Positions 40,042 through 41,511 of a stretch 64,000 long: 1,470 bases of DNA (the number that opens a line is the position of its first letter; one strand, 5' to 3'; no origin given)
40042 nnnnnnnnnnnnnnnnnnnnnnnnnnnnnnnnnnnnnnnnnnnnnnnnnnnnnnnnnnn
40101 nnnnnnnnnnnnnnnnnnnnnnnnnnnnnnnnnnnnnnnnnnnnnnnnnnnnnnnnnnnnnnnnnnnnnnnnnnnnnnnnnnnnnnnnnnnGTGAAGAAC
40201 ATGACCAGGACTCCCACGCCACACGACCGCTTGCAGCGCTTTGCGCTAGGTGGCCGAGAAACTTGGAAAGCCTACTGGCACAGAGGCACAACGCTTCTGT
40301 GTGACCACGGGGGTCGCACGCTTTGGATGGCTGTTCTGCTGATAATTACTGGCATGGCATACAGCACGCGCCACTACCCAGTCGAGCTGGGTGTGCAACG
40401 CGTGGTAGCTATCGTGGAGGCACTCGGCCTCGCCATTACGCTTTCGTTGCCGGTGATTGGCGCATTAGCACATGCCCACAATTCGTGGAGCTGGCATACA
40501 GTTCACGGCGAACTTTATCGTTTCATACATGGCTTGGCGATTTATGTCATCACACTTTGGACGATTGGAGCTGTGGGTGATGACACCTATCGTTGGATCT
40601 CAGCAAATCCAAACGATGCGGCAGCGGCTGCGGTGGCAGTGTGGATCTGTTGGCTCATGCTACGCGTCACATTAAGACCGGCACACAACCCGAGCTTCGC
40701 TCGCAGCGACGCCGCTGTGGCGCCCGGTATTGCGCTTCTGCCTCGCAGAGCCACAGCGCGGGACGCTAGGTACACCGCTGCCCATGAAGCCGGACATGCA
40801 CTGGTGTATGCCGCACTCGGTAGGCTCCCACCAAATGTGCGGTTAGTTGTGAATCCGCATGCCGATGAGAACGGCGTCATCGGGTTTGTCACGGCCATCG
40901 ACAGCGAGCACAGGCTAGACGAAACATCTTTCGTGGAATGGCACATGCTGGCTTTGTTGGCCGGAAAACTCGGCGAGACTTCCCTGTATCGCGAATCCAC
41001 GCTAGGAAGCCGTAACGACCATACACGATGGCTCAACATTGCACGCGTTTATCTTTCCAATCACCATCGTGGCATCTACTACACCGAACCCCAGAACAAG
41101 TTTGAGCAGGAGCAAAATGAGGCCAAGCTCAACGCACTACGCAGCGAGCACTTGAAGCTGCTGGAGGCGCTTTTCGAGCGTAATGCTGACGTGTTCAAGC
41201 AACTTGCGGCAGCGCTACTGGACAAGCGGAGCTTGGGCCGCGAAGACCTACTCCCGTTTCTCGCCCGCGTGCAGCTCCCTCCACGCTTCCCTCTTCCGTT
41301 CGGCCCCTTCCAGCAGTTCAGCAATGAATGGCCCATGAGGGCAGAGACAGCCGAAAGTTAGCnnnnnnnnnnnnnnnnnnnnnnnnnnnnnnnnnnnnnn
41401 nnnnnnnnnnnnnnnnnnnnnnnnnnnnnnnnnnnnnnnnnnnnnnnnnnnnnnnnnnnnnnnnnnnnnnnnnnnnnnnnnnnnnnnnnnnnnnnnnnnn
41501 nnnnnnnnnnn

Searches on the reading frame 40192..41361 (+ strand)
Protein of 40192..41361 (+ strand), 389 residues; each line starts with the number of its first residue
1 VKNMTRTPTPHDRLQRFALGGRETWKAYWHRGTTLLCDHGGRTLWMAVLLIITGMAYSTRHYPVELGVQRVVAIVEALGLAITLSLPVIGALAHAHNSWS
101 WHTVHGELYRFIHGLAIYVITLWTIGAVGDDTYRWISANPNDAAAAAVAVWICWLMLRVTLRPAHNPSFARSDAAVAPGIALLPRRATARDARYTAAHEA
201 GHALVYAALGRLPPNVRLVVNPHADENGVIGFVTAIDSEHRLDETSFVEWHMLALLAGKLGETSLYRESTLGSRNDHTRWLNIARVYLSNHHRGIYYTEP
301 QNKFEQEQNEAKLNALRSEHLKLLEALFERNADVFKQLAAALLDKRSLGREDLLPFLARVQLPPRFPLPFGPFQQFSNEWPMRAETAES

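Call 3: search_protein_families(library=pfam, proteins=[window:40192-41361:+], max_evalue=0.01)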
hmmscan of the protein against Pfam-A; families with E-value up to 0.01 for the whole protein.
window:40192-41361:+ (389 aa): 1 family
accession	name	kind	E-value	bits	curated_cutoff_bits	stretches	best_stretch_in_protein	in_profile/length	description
PF01434.24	Peptidase_M41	-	2.5e-08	34.5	29.9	1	189-286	5-100/191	Peptidase family M41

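Call 4: search_protein_families(library=ncbifam, proteins=[window:40192-41361:+], max_evalue=0.01)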
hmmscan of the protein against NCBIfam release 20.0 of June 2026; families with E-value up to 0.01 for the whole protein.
window:40192-41361:+ (389 aa): 1 family
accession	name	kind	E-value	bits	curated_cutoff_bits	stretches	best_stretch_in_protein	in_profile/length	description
TIGR01241.2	FtsH_fam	equivalog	1.1e-07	31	600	1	175-290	401-514/598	ATP-dependent zinc metalloprotease FtsH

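Call 6: search_protein_families(library=padloc, proteins=[window:40192-41361:+], max_evalue=0.01)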
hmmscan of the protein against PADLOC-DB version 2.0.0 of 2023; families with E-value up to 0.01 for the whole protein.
window:40192-41361:+ (389 aa): 0 families

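Call 16: search_dna_similar(query=window:40192-41361:+, collection=plasmids, mode=protein, max_rows=60)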
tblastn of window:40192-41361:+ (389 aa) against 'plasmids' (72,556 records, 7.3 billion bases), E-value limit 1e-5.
Records with a match: 127; places in all: 131; records where one place covers at least 80% of the query: 2.
Best place of each record, by identity: <60% 127.
By first word of the organism name: Klebsiella 69; Raoultella 14; Vibrio 11; Enterobacter 5; Moellerella 5; Acinetobacter 4; Pseudomonas 4; Providencia 4; Escherichia 2; Burkholderia 2; and 6 more.
By predicted mobility (MOB-suite, as given by PLSDB): conjugative 89; non-mobilizable 23; mobilizable 15.
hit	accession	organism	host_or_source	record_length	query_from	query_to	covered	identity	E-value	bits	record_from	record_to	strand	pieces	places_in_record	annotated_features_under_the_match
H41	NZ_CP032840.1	Aeromonas veronii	Homo sapiens,feces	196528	46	356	75%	56.7%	6e-85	340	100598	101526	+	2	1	hypothetical protein (x3)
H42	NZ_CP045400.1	Halomonas sp. THAF12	pure culture,Surface of a polyethylene ...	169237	19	360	88%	42.5%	2e-64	230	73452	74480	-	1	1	hypothetical protein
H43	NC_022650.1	Escherichia coli JJ1886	-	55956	48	360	80%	33.8%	9e-40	158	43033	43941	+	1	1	hypothetical protein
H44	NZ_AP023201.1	Escherichia coli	Homo sapiens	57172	50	360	80%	32.0%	6e-39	155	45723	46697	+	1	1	hypothetical protein (x2)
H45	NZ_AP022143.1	Klebsiella quasipneumoniae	-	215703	198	360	42%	44.2%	9e-32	134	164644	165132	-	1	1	hypothetical protein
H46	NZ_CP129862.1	Klebsiella quasipneumoniae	Homo sapiens,whole organism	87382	198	360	42%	44.2%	1e-31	134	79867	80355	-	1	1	hypothetical protein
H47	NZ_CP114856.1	Klebsiella pneumoniae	Homo sapiens,blood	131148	198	360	42%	44.2%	1e-31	134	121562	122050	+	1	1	hypothetical protein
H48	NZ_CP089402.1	Klebsiella oxytoca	Homo sapiens,feces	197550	198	360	42%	44.2%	1e-31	134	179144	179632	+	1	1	hypothetical protein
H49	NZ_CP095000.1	Klebsiella michiganensis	female,catheter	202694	198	360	42%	44.2%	1e-31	134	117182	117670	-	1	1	hypothetical protein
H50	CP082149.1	Enterobacter cloacae complex sp.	Homo sapiens,Pure culture,blood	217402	198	360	42%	44.2%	1e-31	134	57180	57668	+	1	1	hypothetical protein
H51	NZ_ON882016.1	Klebsiella quasipneumoniae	Homo sapiens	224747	198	360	42%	44.2%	1e-31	134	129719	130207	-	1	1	hypothetical protein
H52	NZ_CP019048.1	Klebsiella pneumoniae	Homo sapiens,sputum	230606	198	360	42%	44.2%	1e-31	134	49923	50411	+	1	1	hypothetical protein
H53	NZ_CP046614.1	Klebsiella pneumoniae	Homo sapiens,sputum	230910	198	360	42%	44.2%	1e-31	134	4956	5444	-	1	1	hypothetical protein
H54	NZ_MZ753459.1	Raoultella ornithinolytica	-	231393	198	360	42%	44.2%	1e-31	134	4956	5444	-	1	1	hypothetical protein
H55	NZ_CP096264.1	Klebsiella quasipneumoniae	Homo sapiens,sputum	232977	198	360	42%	44.2%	1e-31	134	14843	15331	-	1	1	hypothetical protein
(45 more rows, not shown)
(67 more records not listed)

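Call 31: get_annotated_region(hit=H41, flank=7000)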
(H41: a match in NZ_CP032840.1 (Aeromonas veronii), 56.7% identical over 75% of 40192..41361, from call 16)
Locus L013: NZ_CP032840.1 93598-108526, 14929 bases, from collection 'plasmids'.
description: Aeromonas veronii strain FC951 plasmid unnamed
organism: Aeromonas veronii (NCBI taxid 654)
taxonomy: Bacteria; Pseudomonadota; Gammaproteobacteria; Aeromonadales; Aeromonadaceae; Aeromonas; Aeromonas veronii
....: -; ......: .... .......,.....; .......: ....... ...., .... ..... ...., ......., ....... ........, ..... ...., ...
typing (MOB-suite, as given by PLSDB): non-mobilizable
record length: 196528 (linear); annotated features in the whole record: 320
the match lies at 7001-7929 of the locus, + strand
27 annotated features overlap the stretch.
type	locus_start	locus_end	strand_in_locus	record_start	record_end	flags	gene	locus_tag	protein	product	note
CDS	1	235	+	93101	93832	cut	-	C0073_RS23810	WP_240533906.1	hypothetical protein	-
CDS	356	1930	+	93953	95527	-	-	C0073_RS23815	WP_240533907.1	hypothetical protein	-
CDS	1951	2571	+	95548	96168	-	-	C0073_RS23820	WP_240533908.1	FtsK/SpoIIIE domain-containing protein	-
CDS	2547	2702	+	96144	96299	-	-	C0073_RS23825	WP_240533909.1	hypothetical protein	-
CDS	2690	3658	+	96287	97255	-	-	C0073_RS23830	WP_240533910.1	TraM recognition domain-containing protein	-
CDS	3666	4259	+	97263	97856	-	-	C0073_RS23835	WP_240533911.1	hypothetical protein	-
CDS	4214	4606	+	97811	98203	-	-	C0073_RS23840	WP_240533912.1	hypothetical protein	-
CDS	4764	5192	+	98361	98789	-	-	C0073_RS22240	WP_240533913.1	hypothetical protein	-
CDS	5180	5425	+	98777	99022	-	-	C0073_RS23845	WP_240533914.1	hypothetical protein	-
CDS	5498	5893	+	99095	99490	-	-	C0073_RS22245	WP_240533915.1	hypothetical protein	-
CDS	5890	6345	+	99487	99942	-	ssb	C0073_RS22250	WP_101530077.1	single-stranded DNA-binding protein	GO:0006310 - DNA recombination [Evidence IEA]; GO:0006281 - DNA repair [Evidence IEA]; GO:0006260 - DNA replication ...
CDS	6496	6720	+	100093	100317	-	-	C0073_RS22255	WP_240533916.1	hypothetical protein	-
CDS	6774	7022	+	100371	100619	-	-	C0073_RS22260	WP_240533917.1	hypothetical protein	-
CDS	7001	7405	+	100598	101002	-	-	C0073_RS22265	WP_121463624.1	hypothetical protein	-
CDS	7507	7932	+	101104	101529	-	-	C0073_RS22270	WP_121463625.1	hypothetical protein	-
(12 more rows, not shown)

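Call 32: get_annotated_region(hit=H42, flank=7000)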
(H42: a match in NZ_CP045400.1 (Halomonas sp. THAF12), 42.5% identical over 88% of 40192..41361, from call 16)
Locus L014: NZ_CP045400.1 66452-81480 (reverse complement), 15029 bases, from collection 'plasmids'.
description: Halomonas sp. THAF12 plasmid pTHAF12_a, complete sequence
organism: Halomonas sp. THAF12 (NCBI taxid 2587849)
taxonomy: Bacteria; Pseudomonadota; Gammaproteobacteria; Oceanospirillales; Halomonadaceae; Halomonas; Halomonas sp. THAF12
host: -; source: pure culture,Surface of a polyethylene microplastic particle present in tank 6 of a marine aquarium ...; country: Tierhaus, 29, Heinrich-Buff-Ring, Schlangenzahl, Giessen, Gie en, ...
typing (MOB-suite, as given by PLSDB): mobilizable; relaxase MOBV
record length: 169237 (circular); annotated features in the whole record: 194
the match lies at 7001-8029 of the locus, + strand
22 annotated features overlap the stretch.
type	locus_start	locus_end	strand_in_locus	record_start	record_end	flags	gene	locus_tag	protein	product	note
CDS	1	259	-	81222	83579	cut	-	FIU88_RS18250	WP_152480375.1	DNA topoisomerase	GO:0006265 - DNA topological change [Evidence IEA]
CDS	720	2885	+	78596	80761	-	-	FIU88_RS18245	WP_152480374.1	ATP-dependent RecD-like DNA helicase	-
CDS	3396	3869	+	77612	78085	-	-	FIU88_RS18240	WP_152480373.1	hypothetical protein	-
CDS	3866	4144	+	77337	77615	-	-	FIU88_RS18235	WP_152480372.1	hypothetical protein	-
CDS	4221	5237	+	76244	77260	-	-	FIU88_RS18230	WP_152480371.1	hypothetical protein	-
CDS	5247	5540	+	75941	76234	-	-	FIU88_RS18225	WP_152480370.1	hypothetical protein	-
CDS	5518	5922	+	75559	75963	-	-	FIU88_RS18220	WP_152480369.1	hypothetical protein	-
CDS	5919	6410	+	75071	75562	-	-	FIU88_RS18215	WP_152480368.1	hypothetical protein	-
CDS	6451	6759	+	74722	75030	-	-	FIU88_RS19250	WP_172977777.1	hypothetical protein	-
CDS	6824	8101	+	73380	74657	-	-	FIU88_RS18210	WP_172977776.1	hypothetical protein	-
CDS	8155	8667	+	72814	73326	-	-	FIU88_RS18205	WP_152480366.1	hypothetical protein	-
CDS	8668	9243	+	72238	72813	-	-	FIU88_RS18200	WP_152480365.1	hypothetical protein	-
CDS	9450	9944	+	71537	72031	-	-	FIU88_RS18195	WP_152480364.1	hypothetical protein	-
CDS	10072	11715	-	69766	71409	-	-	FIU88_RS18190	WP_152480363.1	phosphoadenosine phosphosulfate reductase family protein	-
CDS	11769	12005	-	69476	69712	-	-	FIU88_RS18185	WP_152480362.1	hypothetical protein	-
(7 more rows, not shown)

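Call 33: get_annotated_region(hit=H43, flank=7000)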
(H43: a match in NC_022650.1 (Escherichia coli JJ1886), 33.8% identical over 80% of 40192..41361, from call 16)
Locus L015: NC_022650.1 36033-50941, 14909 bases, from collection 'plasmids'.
description: Escherichia coli JJ1886 plasmid pJJ1886_4, complete sequence
organism: Escherichia coli JJ1886 (NCBI taxid 1355100)
taxonomy: Bacteria; Pseudomonadota; Gammaproteobacteria; Enterobacterales; Enterobacteriaceae; Escherichia; Escherichia coli; Escherichia coli JJ1886
host: -; source: -; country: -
typing (MOB-suite, as given by PLSDB): conjugative; replicon rep_cluster_1368; relaxase MOBP; mating-pair formation MPF_T
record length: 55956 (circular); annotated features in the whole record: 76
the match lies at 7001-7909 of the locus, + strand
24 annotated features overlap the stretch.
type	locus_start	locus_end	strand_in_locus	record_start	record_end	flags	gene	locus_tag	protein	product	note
CDS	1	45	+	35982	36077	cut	dqlB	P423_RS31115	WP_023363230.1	DinQ-like type I toxin DqlB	-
CDS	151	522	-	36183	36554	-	-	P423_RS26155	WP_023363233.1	helix-turn-helix transcriptional regulator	-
CDS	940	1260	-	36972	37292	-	-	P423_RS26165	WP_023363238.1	hypothetical protein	-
CDS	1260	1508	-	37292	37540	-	-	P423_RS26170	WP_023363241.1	hypothetical protein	-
CDS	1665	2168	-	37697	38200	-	-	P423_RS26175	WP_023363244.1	thermonuclease family protein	-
CDS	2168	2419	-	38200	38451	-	-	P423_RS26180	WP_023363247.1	hypothetical protein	-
CDS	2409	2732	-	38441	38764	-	-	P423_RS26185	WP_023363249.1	hypothetical protein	-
CDS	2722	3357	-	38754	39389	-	-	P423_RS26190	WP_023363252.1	recombinase family protein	GO:0006310 - DNA recombination [Evidence IEA]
CDS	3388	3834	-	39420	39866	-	-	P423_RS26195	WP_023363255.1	hypothetical protein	-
CDS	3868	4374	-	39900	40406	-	-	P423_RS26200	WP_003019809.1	hypothetical protein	-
CDS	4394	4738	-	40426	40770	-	-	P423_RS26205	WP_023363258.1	hypothetical protein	-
CDS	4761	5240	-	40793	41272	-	-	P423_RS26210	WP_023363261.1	hypothetical protein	-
CDS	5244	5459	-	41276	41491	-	-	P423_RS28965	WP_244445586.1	hypothetical protein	-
CDS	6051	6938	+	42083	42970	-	-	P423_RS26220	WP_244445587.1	hypothetical protein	-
CDS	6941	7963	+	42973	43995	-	-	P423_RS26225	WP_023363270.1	hypothetical protein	-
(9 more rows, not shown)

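Call 34: get_annotated_region(hit=H53, flank=5000)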
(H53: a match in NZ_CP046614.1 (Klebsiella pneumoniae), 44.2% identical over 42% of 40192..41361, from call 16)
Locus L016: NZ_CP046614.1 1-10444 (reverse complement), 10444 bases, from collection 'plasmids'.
description: Klebsiella pneumoniae strain WCGKP294 plasmid pWCGKP294-2, complete sequence
organism: Klebsiella pneumoniae (NCBI taxid 573)
taxonomy: Bacteria; Pseudomonadota; Gammaproteobacteria; Enterobacterales; Enterobacteriaceae; Klebsiella; Klebsiella pneumoniae
host: -; source: Homo sapiens,sputum; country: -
typing (MOB-suite, as given by PLSDB): non-mobilizable; replicon IncU; mating-pair formation MPF_F
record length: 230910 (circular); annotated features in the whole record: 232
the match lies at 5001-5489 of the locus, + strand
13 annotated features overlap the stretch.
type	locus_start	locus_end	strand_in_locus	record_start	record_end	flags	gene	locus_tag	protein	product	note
CDS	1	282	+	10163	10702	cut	-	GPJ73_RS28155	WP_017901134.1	hypothetical protein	-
CDS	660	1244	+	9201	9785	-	-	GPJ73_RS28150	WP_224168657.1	hypothetical protein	-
CDS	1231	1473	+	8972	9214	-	-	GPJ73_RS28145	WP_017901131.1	hypothetical protein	-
CDS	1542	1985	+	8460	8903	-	-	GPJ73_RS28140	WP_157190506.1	hypothetical protein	-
CDS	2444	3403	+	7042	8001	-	-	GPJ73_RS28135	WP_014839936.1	DNA replication terminus site-binding protein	GO:0006274 - DNA replication termination [Evidence IEA]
CDS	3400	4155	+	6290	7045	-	-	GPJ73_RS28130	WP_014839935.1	hypothetical protein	-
CDS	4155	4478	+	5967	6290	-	-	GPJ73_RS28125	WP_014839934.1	hypothetical protein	-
CDS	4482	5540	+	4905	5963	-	-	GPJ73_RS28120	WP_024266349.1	hypothetical protein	-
CDS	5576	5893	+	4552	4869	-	-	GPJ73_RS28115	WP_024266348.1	hypothetical protein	-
CDS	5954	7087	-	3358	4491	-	-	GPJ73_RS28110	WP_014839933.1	tyrosine-type recombinase/integrase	GO:0015074 - DNA integration [Evidence IEA]; GO:0006310 - DNA recombination [Evidence IEA]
CDS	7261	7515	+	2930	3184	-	-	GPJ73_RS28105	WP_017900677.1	Hha/YmoA family nucleoid-associated regulatory protein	-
CDS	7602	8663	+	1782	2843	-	-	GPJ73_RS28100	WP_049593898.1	hypothetical protein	-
CDS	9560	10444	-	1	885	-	-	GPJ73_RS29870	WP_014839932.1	RepB family plasmid replication initiator protein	-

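Call 47: find_homologous_proteins(query=window:40192-41361:+, max_evalue=0.001)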
Query window:40192-41361:+ (389 aa): 82 proteins with E <= 0.001 among 8000 candidates.
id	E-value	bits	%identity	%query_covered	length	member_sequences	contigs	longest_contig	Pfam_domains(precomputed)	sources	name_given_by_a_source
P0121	1.7e-228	776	100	88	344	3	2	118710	PF01434.25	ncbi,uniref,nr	ncbi:hypothetical protein [Bordetella flabilis]|uniref:hypothetical protein n=1 Tax=Bordetella flabi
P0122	9.4e-133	461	55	96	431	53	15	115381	PF01434.25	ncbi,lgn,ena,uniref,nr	ncbi:hypothetical protein [Denitromonas sp.]|uniref:hypothetical protein n=1 Tax=Denitromonas sp. Ta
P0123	4.4e-128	446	56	95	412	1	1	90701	-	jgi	jgi:hypothetical protein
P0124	1.3e-123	431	55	94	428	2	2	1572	PF01434.25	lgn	-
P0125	1.9e-112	394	57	84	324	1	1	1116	PF01434.25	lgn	-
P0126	2.2e-109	384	48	99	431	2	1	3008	PF01434.25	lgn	-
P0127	2.8e-109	384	52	86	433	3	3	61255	PF01434.25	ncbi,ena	-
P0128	2.3e-108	381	55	86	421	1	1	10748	-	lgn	-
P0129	6.9e-108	379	51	88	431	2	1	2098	PF01434.25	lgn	-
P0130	4.4e-107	377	52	89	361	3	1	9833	PF01434.25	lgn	-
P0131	4.8e-107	376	48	94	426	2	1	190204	PF01434.25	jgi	-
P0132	9.5e-107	375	53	84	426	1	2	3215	PF01434.25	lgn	-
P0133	1.4e-106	375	53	84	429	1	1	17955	PF01434.25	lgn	-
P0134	2.1e-106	374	54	86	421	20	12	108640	PF01434.25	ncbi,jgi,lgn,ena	-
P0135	2.5e-106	374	52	87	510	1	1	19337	PF01434.25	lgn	-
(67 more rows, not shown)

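Call 48: find_encoding_contigs(protein=P0122, flank=8000, max_places=3)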
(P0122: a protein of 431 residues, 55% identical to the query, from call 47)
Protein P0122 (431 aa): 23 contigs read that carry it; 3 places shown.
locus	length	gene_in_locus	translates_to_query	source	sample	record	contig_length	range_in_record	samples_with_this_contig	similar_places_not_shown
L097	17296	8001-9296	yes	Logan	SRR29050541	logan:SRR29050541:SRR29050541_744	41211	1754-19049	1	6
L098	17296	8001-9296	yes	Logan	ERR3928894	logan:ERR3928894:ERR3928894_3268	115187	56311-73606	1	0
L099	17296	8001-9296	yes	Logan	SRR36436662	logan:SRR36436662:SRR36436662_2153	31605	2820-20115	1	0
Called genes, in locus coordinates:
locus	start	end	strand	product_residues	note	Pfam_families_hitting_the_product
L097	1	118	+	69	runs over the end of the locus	-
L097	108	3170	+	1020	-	-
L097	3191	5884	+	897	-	PF01580:FtsK_SpoIIIE (weak), PF12696:TraG-D_C (faint)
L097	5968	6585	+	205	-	-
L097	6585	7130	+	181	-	PF01464:SLT (weak)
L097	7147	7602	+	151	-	PF00436:SSB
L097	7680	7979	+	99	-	-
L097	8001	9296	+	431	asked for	PF01434:Peptidase_M41 (weak)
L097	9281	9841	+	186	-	-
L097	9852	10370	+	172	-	PF10881:DUF2726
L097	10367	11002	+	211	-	-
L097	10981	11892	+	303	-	PF01564:Spermine_synth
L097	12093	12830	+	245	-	PF00563:EAL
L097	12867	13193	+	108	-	-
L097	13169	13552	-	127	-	-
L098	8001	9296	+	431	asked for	PF01434:Peptidase_M41 (weak)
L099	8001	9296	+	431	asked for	PF01434:Peptidase_M41 (weak)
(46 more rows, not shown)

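Call 49: find_encoding_contigs(protein=P0131, flank=8000, max_places=2)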
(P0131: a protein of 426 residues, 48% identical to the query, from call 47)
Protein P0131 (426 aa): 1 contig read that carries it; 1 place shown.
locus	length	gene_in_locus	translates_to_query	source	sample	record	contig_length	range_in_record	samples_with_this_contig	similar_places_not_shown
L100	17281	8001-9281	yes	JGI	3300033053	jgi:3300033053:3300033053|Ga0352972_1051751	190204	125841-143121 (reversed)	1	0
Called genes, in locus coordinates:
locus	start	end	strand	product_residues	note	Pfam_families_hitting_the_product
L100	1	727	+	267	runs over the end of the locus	-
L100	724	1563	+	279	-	-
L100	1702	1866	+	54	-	-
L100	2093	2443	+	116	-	-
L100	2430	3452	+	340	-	PF17762:HTH_ParB (weak)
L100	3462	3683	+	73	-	-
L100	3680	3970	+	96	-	-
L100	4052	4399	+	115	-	-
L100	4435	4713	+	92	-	-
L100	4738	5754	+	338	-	-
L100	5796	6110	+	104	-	-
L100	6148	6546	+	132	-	PF24720:DUF7673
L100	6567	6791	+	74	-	-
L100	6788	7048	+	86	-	-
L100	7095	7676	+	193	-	-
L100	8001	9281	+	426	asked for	PF01434:Peptidase_M41 (weak)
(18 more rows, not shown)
